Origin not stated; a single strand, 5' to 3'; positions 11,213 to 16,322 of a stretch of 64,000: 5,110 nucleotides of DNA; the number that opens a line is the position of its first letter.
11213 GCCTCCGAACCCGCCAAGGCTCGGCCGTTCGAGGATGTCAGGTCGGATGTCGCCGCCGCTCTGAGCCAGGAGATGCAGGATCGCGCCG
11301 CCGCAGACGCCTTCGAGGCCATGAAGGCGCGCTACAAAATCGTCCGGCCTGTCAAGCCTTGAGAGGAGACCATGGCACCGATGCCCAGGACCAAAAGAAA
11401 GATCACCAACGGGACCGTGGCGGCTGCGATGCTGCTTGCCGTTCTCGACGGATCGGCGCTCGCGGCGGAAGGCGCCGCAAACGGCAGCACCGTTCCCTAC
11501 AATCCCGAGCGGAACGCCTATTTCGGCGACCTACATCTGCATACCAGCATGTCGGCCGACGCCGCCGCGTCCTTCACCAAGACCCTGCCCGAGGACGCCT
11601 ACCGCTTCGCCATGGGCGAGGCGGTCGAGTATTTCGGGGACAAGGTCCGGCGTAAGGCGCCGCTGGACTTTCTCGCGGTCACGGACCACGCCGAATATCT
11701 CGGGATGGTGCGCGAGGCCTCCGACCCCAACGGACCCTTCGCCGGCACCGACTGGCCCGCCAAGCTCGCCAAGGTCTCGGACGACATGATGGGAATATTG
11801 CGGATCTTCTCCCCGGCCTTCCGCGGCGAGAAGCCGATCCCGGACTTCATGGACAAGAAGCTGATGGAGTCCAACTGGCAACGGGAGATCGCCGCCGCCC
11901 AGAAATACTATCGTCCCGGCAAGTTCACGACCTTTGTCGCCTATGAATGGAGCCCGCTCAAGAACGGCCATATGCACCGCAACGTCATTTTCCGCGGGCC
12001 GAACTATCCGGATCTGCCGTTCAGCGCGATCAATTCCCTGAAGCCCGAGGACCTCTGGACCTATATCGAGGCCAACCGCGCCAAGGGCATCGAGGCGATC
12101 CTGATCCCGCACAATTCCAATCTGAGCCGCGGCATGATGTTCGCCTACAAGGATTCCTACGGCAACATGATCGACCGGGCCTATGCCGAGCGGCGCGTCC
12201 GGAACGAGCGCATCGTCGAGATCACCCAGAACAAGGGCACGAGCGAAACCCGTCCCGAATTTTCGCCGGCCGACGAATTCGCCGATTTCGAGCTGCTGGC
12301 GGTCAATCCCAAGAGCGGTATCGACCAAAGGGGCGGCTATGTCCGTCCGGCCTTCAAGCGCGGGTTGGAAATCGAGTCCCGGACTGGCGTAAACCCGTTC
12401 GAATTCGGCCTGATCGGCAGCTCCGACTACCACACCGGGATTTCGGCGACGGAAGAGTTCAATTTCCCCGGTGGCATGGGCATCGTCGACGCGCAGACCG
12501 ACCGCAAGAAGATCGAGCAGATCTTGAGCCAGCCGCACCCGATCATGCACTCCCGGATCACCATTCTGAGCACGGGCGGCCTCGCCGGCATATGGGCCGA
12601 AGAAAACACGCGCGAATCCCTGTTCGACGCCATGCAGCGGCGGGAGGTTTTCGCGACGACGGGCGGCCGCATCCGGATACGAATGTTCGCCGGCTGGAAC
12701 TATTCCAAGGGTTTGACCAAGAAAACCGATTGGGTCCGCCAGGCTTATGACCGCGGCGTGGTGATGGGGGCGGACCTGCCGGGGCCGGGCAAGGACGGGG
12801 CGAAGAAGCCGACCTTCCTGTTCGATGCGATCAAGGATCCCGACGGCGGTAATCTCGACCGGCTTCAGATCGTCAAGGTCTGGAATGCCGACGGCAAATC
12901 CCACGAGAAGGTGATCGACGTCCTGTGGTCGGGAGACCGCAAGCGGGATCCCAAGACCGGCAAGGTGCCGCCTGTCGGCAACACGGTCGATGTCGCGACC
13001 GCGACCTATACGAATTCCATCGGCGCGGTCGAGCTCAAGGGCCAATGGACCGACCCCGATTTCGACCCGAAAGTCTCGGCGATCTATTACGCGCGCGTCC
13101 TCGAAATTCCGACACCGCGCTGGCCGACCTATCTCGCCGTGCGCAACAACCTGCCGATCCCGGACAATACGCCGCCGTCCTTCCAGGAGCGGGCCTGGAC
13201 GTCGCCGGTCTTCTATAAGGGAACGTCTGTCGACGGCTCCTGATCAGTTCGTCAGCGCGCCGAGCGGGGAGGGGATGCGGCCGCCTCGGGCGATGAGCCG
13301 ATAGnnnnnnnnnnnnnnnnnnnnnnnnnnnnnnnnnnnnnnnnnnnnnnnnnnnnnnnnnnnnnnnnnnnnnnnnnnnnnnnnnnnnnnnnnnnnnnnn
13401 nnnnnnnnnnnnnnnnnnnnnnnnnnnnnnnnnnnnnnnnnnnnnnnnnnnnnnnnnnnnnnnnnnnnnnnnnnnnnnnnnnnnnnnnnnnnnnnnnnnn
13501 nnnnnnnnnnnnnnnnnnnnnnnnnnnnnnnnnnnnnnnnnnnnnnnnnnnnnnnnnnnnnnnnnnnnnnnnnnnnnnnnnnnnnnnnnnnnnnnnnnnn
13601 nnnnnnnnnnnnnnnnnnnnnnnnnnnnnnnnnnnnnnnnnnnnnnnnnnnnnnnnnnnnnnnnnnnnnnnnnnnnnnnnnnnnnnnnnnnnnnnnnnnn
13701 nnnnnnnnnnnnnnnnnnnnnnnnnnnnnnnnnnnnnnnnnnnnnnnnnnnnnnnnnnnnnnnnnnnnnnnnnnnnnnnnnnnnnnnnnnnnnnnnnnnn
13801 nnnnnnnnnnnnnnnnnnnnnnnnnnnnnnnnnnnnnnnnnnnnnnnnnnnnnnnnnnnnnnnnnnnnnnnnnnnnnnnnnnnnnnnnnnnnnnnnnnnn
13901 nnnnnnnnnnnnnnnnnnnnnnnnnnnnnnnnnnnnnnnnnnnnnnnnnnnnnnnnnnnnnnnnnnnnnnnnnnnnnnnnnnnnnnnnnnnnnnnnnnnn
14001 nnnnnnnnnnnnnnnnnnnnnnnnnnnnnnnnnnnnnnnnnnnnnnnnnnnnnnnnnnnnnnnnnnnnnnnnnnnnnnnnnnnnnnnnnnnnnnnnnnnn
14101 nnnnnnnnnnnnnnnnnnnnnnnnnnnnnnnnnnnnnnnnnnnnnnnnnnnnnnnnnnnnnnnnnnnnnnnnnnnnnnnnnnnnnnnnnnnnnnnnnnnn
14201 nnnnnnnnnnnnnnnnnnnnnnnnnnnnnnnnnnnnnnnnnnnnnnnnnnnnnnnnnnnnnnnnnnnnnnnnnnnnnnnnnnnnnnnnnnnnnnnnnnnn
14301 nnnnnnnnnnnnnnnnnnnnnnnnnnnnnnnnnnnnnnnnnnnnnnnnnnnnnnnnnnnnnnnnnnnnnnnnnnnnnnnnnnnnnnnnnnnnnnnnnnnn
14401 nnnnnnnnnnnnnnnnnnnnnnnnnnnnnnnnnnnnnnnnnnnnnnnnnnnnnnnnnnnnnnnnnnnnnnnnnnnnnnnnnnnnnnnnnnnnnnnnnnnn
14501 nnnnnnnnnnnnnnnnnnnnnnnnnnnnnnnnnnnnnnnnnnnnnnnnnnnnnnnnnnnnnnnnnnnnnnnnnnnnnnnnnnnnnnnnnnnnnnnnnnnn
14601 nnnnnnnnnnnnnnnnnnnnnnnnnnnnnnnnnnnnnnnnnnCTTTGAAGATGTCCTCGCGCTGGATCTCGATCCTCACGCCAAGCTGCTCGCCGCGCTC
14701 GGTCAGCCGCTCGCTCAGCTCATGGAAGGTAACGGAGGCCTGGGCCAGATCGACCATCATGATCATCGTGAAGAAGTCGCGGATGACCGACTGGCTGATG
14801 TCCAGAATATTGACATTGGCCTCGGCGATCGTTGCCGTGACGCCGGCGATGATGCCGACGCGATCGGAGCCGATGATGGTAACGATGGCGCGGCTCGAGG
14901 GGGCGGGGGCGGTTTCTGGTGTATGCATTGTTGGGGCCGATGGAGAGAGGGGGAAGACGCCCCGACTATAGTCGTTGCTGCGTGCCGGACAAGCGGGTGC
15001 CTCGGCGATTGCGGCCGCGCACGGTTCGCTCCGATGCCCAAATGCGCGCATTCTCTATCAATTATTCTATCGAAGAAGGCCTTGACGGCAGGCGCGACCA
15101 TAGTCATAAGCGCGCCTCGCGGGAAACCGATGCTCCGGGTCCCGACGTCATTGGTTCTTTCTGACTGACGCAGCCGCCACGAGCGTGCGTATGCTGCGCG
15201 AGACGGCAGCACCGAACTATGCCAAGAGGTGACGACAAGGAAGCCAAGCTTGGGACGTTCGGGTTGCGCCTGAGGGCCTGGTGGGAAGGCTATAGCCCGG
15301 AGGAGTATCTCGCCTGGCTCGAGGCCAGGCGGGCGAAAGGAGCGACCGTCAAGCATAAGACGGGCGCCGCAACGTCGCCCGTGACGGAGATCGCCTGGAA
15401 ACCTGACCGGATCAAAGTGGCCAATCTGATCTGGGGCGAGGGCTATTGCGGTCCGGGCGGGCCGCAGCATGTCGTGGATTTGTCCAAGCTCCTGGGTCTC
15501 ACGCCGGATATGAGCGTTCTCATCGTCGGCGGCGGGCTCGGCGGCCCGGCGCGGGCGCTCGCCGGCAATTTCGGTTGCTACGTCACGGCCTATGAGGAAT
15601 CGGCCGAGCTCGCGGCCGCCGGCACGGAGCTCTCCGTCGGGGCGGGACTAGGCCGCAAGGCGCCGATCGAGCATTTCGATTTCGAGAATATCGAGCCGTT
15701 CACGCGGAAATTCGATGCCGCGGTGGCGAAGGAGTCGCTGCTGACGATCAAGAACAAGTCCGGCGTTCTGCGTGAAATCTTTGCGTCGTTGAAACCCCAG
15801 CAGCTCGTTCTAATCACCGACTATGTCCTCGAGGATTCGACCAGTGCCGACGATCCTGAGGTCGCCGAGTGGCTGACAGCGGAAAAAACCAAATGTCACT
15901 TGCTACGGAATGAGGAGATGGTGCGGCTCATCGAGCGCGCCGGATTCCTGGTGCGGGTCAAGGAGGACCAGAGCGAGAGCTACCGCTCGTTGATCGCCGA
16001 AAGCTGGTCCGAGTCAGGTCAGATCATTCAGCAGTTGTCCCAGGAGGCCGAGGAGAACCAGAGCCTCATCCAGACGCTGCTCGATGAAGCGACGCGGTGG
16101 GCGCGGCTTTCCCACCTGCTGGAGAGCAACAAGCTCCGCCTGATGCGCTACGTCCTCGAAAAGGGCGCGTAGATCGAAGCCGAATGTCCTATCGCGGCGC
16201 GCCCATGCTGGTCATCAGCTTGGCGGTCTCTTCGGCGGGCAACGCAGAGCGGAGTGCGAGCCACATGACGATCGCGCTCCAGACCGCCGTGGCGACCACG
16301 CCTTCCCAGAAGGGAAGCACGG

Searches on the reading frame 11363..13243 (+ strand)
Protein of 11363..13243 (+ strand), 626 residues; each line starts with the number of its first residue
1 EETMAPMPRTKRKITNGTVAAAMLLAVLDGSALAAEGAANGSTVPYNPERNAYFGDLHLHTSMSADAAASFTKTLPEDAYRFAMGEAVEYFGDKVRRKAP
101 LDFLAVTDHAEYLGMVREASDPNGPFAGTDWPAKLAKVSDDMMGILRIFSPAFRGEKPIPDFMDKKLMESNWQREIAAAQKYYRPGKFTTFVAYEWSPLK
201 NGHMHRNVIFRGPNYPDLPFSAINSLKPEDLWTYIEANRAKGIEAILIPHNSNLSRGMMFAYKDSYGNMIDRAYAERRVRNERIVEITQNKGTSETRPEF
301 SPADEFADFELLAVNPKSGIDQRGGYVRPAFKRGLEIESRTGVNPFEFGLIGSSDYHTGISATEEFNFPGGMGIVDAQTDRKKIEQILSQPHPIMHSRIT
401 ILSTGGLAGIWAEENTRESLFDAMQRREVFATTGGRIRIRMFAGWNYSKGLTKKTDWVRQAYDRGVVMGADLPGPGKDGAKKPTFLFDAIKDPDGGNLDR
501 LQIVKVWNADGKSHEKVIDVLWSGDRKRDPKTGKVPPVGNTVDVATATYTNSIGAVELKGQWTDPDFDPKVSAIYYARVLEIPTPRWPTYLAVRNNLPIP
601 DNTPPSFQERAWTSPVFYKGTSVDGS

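Call 91: search_protein_families(library=pfam, proteins=[window:11363-13243:+], max_evalue=0.001)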
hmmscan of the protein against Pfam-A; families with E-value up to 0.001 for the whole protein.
window:11363-13243:+ (626 aa): 1 family
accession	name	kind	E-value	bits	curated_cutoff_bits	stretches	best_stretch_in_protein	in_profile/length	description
PF12228.14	DUF3604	-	2.3e-199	664.2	20.4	1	47-619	1-590/591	Protein of unknown function (DUF3604)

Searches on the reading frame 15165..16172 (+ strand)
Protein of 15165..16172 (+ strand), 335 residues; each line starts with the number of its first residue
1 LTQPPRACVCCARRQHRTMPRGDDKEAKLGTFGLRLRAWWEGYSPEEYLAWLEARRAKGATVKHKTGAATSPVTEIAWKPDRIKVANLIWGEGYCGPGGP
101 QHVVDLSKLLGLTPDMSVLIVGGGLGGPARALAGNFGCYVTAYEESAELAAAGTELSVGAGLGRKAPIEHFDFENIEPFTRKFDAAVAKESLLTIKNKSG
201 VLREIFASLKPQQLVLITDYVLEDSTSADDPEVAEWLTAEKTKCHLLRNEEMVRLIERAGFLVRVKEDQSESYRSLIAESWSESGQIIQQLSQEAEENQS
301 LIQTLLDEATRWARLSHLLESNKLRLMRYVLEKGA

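Call 91: search_protein_families(library=pfam, proteins=[window:15165-16172:+], max_evalue=0.001)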
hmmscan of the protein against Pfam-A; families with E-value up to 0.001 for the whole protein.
window:15165-16172:+ (335 aa): 5 families
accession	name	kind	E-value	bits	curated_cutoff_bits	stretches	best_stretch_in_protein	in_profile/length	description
PF13489.12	Methyltransf_23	-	6.3e-12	46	27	1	112-262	20-160/164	Methyltransferase domain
PF08241.18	Methyltransf_11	-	1.6e-07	32.3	21.2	1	121-216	3-94/95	Methyltransferase domain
PF13649.12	Methyltransf_25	-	3.3e-06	28.1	27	1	118-211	1-95/97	Methyltransferase domain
PF13847.12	Methyltransf_31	-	1.2e-05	25.5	27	1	171-252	61-137/145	Methyltransferase domain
PF08242.18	Methyltransf_12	-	0.00022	22.3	30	1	119-211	1-94/98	Methyltransferase domain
